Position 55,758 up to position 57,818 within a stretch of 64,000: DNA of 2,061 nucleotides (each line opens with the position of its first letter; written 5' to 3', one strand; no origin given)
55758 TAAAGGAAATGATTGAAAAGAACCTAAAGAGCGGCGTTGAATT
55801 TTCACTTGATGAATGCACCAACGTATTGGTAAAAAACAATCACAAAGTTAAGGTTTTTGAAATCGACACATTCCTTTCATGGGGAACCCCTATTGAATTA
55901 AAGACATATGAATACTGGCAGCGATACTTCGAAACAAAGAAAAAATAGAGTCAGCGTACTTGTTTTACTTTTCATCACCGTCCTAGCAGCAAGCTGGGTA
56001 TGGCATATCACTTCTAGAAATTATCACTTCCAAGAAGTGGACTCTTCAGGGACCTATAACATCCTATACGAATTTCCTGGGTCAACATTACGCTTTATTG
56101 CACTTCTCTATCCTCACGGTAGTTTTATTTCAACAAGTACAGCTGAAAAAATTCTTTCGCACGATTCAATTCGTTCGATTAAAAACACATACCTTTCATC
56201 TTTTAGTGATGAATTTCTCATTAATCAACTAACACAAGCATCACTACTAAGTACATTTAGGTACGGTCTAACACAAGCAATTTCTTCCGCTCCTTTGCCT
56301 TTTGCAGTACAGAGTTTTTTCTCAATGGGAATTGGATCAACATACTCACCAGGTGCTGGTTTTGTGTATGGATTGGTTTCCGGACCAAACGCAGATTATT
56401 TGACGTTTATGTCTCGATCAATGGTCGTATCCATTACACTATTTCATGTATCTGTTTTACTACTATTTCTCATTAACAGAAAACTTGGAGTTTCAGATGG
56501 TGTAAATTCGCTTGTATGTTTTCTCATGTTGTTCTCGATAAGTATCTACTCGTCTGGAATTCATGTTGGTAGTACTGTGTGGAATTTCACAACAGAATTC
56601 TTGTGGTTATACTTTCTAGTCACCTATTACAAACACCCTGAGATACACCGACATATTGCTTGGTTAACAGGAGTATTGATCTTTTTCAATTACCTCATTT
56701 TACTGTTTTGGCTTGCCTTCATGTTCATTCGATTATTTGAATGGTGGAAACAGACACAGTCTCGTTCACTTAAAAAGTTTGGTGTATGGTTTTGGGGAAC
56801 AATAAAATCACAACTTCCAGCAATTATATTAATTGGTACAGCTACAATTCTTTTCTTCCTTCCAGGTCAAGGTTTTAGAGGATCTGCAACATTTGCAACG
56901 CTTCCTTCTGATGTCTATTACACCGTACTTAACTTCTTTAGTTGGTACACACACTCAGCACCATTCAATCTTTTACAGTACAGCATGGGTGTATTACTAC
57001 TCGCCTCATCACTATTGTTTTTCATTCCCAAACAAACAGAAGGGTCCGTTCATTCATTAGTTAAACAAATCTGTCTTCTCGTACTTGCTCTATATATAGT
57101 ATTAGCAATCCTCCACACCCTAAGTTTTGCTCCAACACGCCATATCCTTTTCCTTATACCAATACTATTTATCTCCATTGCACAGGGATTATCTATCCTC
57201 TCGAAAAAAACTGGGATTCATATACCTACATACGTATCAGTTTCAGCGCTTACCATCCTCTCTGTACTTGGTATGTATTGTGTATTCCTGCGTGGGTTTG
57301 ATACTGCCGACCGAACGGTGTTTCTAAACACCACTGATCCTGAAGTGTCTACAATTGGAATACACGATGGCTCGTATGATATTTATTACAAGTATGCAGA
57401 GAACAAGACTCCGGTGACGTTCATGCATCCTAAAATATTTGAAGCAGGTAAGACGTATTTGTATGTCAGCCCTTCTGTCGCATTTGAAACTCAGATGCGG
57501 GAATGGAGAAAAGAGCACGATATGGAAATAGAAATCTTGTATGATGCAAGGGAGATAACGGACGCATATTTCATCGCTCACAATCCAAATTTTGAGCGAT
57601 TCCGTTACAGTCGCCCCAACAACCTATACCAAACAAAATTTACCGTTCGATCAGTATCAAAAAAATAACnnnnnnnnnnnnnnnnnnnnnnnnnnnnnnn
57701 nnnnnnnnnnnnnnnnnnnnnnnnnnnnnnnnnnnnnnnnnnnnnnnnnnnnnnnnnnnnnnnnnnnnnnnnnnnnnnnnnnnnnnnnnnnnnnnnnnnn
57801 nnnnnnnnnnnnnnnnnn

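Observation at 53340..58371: Gtr-like three-component glycan-modification set inside the glycopolymer cluster, with twin LicC-like nucleotidyltransferases and a GDPD-like protein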

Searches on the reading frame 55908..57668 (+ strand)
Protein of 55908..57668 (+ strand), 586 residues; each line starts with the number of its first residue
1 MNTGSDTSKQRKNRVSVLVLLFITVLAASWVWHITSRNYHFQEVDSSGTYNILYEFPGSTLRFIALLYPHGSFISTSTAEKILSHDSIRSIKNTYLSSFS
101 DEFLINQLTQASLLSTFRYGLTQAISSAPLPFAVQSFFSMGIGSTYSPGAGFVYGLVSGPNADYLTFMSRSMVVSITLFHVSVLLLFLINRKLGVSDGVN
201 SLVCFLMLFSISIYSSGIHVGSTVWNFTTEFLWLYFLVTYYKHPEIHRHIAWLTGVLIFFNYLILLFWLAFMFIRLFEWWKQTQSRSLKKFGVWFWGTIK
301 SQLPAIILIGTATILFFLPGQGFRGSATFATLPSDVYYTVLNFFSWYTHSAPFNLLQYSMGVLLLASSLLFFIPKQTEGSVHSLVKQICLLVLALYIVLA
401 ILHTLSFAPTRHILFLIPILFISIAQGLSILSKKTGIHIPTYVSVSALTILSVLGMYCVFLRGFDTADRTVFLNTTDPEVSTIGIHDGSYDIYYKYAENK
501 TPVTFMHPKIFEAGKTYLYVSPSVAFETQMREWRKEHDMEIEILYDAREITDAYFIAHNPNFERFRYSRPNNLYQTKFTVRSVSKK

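Call 4: search_protein_families(library=pfam, proteins=[window:55908-57668:+], max_evalue=0.01)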
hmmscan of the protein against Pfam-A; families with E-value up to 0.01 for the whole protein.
window:55908-57668:+ (586 aa): 0 families

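Call 5: search_protein_families(library=ncbifam, proteins=[window:55908-57668:+], max_evalue=0.01)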
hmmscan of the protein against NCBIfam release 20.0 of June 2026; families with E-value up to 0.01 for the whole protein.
window:55908-57668:+ (586 aa): 0 families

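Call 12: find_encoding_contigs(protein=window:55908-57668:+, flank=10000, max_places=6)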
Protein window:55908-57668:+ (586 aa): 3 contigs read that carry it; 2 places shown.
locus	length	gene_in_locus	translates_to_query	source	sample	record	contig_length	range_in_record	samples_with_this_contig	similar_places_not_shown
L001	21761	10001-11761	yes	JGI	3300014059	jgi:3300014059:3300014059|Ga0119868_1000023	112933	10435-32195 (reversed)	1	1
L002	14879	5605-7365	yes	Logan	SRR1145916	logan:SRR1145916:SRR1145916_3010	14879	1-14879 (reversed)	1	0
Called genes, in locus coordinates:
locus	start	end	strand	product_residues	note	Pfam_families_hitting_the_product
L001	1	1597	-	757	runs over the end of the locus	PF04932:Wzy_C, PF13181:TPR_8 (faint), PF17874:TPR_MalT (faint)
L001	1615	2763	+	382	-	PF13477:Glyco_trans_4_2 (weak), PF13439:Glyco_transf_4, PF13579:Glyco_trans_4_4, PF00534:Glycos_transf_1, PF13692:Glyco_trans_1_4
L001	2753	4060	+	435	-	PF01943:Polysacc_synt, PF13440:Polysacc_synt_3, PF03023:MurJ (weak)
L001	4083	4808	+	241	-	PF00535:Glycos_transf_2 (weak)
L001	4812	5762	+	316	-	PF00535:Glycos_transf_2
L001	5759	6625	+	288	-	-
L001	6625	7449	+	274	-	PF13489:Methyltransf_23, PF13649:Methyltransf_25, PF13847:Methyltransf_31, PF08241:Methyltransf_11, PF08242:Methyltransf_12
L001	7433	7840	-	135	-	PF04138:GtrA_DPMS_TM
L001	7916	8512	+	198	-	-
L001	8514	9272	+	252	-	PF00483:NTP_transferase (weak), PF01128:IspD (weak), PF12804:NTP_transf_3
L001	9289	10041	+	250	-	PF00483:NTP_transferase, PF12804:NTP_transf_3 (weak)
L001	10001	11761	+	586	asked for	-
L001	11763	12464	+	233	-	PF00535:Glycos_transf_2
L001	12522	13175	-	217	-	-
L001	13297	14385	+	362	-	PF01467:CTP_transf_like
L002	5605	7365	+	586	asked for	-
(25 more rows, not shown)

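Call 13: find_homologous_proteins(query=window:55908-57668:+)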
Query window:55908-57668:+ (586 aa): 24 proteins with E <= 0.001 among 8000 candidates.
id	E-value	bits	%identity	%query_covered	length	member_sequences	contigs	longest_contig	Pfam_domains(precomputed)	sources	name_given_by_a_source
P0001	0.0e+0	1307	100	100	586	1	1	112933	-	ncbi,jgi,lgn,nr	ncbi:MAG TPA: hypothetical protein PLF31_01265 [Candidatus Paceibacterota bacterium]|nr:hypothetical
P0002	6.6e-183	628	51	97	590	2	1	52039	-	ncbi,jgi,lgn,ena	ncbi:MAG: hypothetical protein WCG97_01665 [bacterium]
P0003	7.6e-179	614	51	98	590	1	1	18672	-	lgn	-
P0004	4.2e-175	602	48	100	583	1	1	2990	-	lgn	-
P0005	2.3e-173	596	47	97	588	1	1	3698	-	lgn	-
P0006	1.9e-168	580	48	98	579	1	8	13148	-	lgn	-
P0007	1.1e-159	551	47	98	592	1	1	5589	-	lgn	-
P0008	2.5e-157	543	46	97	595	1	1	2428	-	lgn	-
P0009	3.2e-150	520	44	98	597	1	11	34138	-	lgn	-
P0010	1.8e-127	444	39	95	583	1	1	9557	-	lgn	-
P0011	2.0e-120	421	40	97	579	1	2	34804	-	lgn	-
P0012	1.9e-116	408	37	97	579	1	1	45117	-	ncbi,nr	ncbi:MAG: hypothetical protein JNN11_04445 [Candidatus Doudnabacteria bacterium]|nr:hypothetical pro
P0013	5.8e-114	400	36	97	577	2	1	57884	-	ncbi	-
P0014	2.0e-96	342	37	98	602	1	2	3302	-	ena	-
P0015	1.1e-91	326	34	94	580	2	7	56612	-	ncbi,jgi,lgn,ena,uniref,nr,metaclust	ncbi:MAG: hypothetical protein A2122_03135 [Candidatus Liptonbacteria bacterium GWB1_49_6]|uniref:Gl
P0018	2.5e-73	266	31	99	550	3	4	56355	-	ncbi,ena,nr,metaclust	ncbi:MAG: hypothetical protein UY21_C0028G0001 [Microgenomates group bacterium GW2011_GWA1_48_10]|nr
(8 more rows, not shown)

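Call 14: find_encoding_contigs(protein=P0002, flank=8000, max_places=2)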
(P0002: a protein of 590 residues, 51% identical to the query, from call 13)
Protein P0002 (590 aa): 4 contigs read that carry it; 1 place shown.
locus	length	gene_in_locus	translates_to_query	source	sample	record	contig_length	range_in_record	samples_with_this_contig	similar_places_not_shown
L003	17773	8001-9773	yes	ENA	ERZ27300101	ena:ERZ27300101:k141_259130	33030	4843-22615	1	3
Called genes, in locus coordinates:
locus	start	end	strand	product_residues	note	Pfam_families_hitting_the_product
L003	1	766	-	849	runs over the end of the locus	PF07517:SecA_DEAD, PF01043:SecA_PP_bind, PF21090:P-loop_SecA, PF07516:SecA_SW, PF02810:SEC-C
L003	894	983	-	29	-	-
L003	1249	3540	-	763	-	PF04932:Wzy_C, PF13428:TPR_14 (faint), PF00515:TPR_1 (faint), PF07719:TPR_2 (faint), PF13181:TPR_8 (faint), PF13414:TPR_11 (faint), PF14559:TPR_19 (faint)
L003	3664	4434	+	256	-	PF13489:Methyltransf_23 (weak), PF01209:Ubie_methyltran (weak), PF08241:Methyltransf_11, PF08242:Methyltransf_12 (weak), PF13649:Methyltransf_25, PF13847:Methyltransf_31, PF03141:Methyltransf_29 (weak)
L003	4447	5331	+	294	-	-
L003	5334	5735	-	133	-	PF04138:GtrA_DPMS_TM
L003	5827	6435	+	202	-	-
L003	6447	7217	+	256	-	PF12804:NTP_transf_3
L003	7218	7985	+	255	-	PF00483:NTP_transferase, PF12804:NTP_transf_3 (weak)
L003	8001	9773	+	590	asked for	-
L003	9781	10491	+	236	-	PF00535:Glycos_transf_2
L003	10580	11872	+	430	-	PF01943:Polysacc_synt, PF13440:Polysacc_synt_3, PF03023:MurJ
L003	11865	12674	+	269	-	PF13641:Glyco_tranf_2_3, PF00535:Glycos_transf_2, PF10111:Glyco_tranf_2_2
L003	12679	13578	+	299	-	-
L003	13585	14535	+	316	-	PF00535:Glycos_transf_2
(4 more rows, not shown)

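Call 15: find_encoding_contigs(protein=P0012, flank=8000, max_places=2)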
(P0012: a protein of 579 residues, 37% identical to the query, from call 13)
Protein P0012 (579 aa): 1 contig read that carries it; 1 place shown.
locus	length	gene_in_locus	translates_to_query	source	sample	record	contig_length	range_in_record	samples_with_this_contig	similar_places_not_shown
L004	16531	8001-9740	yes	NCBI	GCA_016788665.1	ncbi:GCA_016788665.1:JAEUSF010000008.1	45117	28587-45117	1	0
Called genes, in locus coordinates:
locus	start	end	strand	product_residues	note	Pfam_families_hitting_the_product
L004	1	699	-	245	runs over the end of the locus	PF01370:Epimerase, PF04321:RmlD_sub_bind, PF16363:GDP_Man_Dehyd, PF02719:Polysacc_synt_2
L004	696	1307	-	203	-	PF00908:dTDP_sugar_isom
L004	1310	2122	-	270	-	PF10111:Glyco_tranf_2_2 (weak)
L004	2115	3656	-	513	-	PF13440:Polysacc_synt_3, PF01554:MatE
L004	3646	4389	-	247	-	PF04989:RMNT_CmcI, PF13578:Methyltransf_24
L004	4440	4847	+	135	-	PF04138:GtrA_DPMS_TM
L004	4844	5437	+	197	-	-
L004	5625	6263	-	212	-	-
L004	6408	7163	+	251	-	PF00483:NTP_transferase, PF12804:NTP_transf_3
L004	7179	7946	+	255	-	PF00483:NTP_transferase, PF12804:NTP_transf_3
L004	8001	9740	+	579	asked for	-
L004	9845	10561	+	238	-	PF00535:Glycos_transf_2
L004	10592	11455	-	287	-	PF00753:Lactamase_B (weak), PF23023:Anti-Pycsar_Apyc1 (weak), PF12706:Lactamase_B_2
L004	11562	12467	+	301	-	PF00459:Inositol_P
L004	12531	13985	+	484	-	PF00370:FGGY_N, PF02782:FGGY_C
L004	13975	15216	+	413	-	PF06134:RhaA (weak), PF01261:AP_endonuc_2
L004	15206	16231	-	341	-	-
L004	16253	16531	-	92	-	?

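Call 16: find_encoding_contigs(protein=P0015, flank=8000, max_places=2)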
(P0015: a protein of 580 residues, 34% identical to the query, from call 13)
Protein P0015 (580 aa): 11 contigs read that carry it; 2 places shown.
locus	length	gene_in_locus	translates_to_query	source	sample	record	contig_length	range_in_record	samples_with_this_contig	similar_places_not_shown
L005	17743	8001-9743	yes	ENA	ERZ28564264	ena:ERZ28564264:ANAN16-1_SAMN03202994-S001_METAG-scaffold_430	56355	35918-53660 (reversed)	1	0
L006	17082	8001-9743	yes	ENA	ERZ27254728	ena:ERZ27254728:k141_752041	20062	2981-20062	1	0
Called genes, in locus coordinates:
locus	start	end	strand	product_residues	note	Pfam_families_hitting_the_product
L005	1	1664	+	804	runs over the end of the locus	PF04138:GtrA_DPMS_TM, PF00485:PRK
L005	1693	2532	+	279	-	PF00596:Aldolase_II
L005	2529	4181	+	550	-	-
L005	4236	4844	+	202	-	-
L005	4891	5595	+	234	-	PF00702:Hydrolase, PF12710:HAD, PF13419:HAD_2, PF13242:Hydrolase_like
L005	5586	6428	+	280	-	PF00483:NTP_transferase, PF12804:NTP_transf_3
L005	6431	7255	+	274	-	-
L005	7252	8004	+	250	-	PF00535:Glycos_transf_2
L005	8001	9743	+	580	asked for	-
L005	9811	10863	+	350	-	PF01073:3Beta_HSD, PF01370:Epimerase, PF02719:Polysacc_synt_2, PF04321:RmlD_sub_bind, PF07993:NAD_binding_4 (weak), PF16363:GDP_Man_Dehyd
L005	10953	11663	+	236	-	PF00483:NTP_transferase, PF12804:NTP_transf_3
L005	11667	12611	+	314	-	PF01370:Epimerase, PF16363:GDP_Man_Dehyd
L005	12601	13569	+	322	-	PF13641:Glyco_tranf_2_3 (weak), PF00535:Glycos_transf_2, PF10111:Glyco_tranf_2_2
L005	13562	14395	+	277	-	PF00535:Glycos_transf_2, PF10111:Glyco_tranf_2_2 (faint), PF13641:Glyco_tranf_2_3 (weak)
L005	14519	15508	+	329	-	PF13524:Glyco_trans_1_2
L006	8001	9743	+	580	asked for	-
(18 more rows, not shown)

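Call 17: find_encoding_contigs(protein=P0018, flank=8000, max_places=2)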
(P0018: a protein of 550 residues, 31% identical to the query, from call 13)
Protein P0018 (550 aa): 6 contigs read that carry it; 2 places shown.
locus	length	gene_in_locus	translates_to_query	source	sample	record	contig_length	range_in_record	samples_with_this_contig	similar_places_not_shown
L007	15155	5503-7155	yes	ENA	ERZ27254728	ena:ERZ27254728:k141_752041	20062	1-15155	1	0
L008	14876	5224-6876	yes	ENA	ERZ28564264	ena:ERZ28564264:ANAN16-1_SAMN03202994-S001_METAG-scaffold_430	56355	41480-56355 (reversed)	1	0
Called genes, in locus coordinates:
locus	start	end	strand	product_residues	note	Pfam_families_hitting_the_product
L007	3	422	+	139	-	?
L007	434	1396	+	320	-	PF01370:Epimerase, PF04321:RmlD_sub_bind (weak), PF16363:GDP_Man_Dehyd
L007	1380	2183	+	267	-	PF01370:Epimerase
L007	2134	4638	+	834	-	PF04138:GtrA_DPMS_TM, PF00485:PRK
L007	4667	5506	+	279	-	PF00596:Aldolase_II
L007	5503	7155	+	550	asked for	-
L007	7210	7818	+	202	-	-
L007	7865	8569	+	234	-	PF00702:Hydrolase, PF12710:HAD, PF13419:HAD_2, PF13242:Hydrolase_like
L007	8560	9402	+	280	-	PF00483:NTP_transferase, PF12804:NTP_transf_3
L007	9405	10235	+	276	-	PF00483:NTP_transferase (weak), PF12804:NTP_transf_3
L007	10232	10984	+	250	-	PF00535:Glycos_transf_2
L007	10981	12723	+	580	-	-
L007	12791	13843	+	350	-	PF01073:3Beta_HSD, PF01370:Epimerase, PF02719:Polysacc_synt_2, PF04321:RmlD_sub_bind, PF07993:NAD_binding_4 (weak), PF16363:GDP_Man_Dehyd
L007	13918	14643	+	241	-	PF00483:NTP_transferase, PF12804:NTP_transf_3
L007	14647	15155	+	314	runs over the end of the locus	PF01370:Epimerase, PF16363:GDP_Man_Dehyd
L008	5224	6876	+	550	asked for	-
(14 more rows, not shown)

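Call 41: predict_structure(alignment_id=A2)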
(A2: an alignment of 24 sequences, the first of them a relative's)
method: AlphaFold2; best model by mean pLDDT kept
length: 586 residues; sequences in the alignment: 24
mean_pLDDT: 90.5   pTM: 0.91
mean pLDDT of the five models: 90.5, 89.5, 89.4, 88.9, 87.2
residues with pLDDT >= 90: 406; 70-90: 163; 50-70: 4; < 50: 13
segments of 3 or more residues with pLDDT < 50: 1-13
pLDDT, mean of each block of 10 residues (from residue 1): 39 72 98 93 89 93 85 90 89 84 87 90 93 97 93 97 95 97 98 95 98 92 93 97 93 97 96 93 83 93 97 87 80 93 92 95 96 84 95 96 89 92 97 88 94 96 91 80 89 88 90 95 92 94 94 83 76 94 93
secondary structure, 60 per line:
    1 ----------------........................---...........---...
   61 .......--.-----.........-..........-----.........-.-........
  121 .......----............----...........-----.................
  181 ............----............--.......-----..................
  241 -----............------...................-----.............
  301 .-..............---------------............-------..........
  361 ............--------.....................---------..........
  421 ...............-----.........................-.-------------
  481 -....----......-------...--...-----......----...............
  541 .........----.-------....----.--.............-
elements in order: H17-39 H44-54 H58-67 H76-84 H86-95 H101-109 H113-127 H132-143 H148-158 H164-192 H197-208 H211-217 H223-240 H246-257 H264-282 H288-301 H303-316 H332-343 H351-372 H381-401 H411-435 H441-465 E482-485 H490-495 E503-505 E516-521 H526-536 E537-549 H562-565 E573-585

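Call 44: fold_search(model_id=the predicted structure, library=pdb)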
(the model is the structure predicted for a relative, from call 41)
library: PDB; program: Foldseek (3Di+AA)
matches with E <= 10: 277; with E <= 0.001: 3
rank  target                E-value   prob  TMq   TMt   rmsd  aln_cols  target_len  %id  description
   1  9s6u_A                1.1e-04  1.00  0.37  0.39  13.2       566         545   10  Ternary cryo-EM structure of human ALG9 with Dol25-PP-GlcNAc2Man8, Dol25-P-Man and Fab (released 2026-03-18)
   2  5f15                  3.9e-04  1.00  0.33  0.35  16.3       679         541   11  Crystal Structure of ArnT from Cupriavidus metallidurans bound to Undecaprenyl phosphate (released 2016-02-17)
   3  8if8_B                7.0e-04  1.00  0.36  0.35  21.1       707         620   12  Arabinosyltransferase AftA (released 2023-05-31)
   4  5ezm                  1.1e-03  1.00  0.43  0.46  10.9       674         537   10  Crystal Structure of ArnT from Cupriavidus metallidurans in the apo state (released 2016-02-17)
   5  3rce_A                1.9e-03  1.00  0.35  0.31  14.6       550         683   11  Bacterial oligosaccharyltransferase PglB (released 2011-06-15)
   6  6gxc_A                3.7e-03  1.00  0.36  0.31  11.1       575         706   12  Bacterial oligosaccharyltransferase PglB in complex with an inhibitory peptide and a reactive lipid-linked oligosaccha (released 2018-11-14)
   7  6ftg_5                3.7e-03  1.00  0.36  0.34  16.6       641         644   11  Subtomogram average of OST-containing ribosome-translocon complexes from canine rough microsomal membranes (released 2018-03-21)
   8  6s7t_A                4.2e-03  1.00  0.35  0.31  19.4       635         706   12  Cryo-EM structure of human oligosaccharyltransferase complex OST-B (released 2019-12-18)
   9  9n9j_I                5.0e-03  1.00  0.38  0.33  13.2       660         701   10  Structure of a GRP94 folding intermediate engaged with a CCDC134- and FKBP11-bound secretory translocon (released 2025-11-19)
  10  5ogl_A                5.3e-03  1.00  0.36  0.31  11.1       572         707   13  Structure of bacterial oligosaccharyltransferase PglB in complex with an acceptor peptide and an lipid-linked oligosac (released 2017-10-25)
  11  7zlg_A                1.2e-02  0.84  0.25  0.23  17.8       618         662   10  Cryo-EM structure of C-mannosyltransferase CeDPY19, in complex with acceptor peptide and bound to CMT2-Fab and anti-Fa (released 2023-01-11)
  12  9i5k_A                1.2e-02  1.00  0.32  0.38  19.4       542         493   10  Structure of the Chaetomium thermophilum Pmt4 homodimer (C2 symmetry) (released 2025-12-24)
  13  9i5l_A                1.8e-02  1.00  0.27  0.23   9.7       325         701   12  Structure of the Chaetomium thermophilum Pmt4 homodimer (C1 symmetry) (released 2025-12-24)
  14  9e61_A                8.9e-02  0.98  0.25  0.21  14.5       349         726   11  Cryo-EM structure of Saccharomyces cerevisiae Pmt4 apo form (released 2025-10-15)
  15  7wld_U                1.0e-01  0.77  0.27  0.36  18.3       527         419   10  Cryo-EM structure of the human glycosylphosphatidylinositol transamidase complex at 2.53 Angstrom resolution (released 2022-04-27)
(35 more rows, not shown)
